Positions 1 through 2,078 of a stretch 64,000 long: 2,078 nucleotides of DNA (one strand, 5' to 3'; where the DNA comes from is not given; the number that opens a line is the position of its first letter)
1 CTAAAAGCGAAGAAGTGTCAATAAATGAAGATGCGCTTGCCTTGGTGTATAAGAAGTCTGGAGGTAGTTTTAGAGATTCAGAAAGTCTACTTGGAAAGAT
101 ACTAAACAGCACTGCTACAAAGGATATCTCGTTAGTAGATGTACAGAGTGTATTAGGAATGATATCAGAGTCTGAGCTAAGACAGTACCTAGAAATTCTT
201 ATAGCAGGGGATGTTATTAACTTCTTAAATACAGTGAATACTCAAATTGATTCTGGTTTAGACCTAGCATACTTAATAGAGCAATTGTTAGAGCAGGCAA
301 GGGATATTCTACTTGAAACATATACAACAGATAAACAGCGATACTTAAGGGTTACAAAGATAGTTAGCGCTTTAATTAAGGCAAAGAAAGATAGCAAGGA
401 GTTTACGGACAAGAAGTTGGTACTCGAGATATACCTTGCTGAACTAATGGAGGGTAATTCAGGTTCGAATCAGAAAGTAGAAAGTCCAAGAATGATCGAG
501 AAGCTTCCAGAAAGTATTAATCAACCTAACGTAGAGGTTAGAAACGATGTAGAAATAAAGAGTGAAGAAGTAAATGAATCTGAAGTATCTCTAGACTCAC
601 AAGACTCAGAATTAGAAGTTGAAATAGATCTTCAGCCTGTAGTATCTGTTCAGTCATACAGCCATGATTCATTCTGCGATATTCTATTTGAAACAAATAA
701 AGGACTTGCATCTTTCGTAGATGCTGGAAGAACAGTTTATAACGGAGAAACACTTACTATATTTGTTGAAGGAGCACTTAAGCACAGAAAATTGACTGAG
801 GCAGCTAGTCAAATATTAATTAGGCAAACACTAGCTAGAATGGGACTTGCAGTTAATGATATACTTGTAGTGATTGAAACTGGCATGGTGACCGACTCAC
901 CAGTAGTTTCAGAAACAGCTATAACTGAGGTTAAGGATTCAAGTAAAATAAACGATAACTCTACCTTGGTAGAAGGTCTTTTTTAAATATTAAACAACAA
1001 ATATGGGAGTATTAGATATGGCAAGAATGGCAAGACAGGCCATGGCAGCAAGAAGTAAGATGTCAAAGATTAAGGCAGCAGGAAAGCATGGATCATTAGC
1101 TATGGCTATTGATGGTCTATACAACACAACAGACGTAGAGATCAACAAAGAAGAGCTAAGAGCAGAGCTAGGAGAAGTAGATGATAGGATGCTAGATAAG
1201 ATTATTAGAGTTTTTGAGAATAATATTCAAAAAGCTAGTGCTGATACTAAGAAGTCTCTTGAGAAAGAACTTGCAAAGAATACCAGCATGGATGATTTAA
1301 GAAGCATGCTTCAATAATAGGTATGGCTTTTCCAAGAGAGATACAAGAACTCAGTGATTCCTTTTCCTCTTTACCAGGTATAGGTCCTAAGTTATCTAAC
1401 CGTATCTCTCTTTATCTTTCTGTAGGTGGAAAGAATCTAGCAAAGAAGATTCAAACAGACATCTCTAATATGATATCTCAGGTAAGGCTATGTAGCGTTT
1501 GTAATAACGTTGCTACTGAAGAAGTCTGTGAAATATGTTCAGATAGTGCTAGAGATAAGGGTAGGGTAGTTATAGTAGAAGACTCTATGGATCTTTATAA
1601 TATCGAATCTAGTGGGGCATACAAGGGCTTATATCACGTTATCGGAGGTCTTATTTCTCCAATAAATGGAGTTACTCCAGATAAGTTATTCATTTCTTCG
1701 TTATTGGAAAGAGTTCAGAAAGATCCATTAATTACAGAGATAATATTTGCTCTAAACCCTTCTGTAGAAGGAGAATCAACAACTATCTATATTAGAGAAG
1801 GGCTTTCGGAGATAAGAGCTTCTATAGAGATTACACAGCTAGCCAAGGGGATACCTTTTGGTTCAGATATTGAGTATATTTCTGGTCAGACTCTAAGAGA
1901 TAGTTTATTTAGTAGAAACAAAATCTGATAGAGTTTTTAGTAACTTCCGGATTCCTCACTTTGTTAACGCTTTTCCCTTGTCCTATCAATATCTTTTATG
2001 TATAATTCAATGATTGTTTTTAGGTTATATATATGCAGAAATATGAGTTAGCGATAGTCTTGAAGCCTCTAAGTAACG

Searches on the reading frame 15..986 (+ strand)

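Call 9: search_protein_families(library=pfam, proteins=[window:15-986:+], max_evalue=0.001)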
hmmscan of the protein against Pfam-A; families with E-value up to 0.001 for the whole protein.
window:15-986:+ (323 aa): 1 family
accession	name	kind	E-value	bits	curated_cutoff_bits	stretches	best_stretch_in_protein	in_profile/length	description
PF12169.13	DNA_pol3_gamma3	-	2.6e-08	34.2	24.4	1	39-108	2-71/143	DNA polymerase III subunits gamma and tau domain III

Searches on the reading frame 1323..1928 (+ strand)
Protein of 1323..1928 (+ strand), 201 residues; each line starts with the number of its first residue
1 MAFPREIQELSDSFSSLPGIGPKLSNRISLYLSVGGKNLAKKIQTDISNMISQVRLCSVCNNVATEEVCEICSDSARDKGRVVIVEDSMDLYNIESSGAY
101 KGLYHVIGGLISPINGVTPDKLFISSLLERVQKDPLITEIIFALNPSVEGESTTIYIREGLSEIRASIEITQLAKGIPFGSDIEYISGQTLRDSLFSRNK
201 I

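Call 9: search_protein_families(library=pfam, proteins=[window:1323-1928:+], max_evalue=0.001)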
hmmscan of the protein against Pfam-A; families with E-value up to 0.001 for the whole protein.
window:1323-1928:+ (201 aa): 4 families
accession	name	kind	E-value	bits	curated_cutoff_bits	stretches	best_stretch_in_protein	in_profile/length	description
PF13662.12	Toprim_4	-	3e-20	72.6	25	1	81-172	2-83/85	Toprim domain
PF02132.21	RecR_ZnF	-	3.6e-08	33.4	22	1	54-74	1-21/21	RecR, Cys4-zinc finger domain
PF01751.28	Toprim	-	3.5e-06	27.5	23.1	1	82-165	2-90/96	Toprim domain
PF21176.3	RecR_HhH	-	6.4e-05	23.1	27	1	7-42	1-36/45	RecR, helix-hairpin-helix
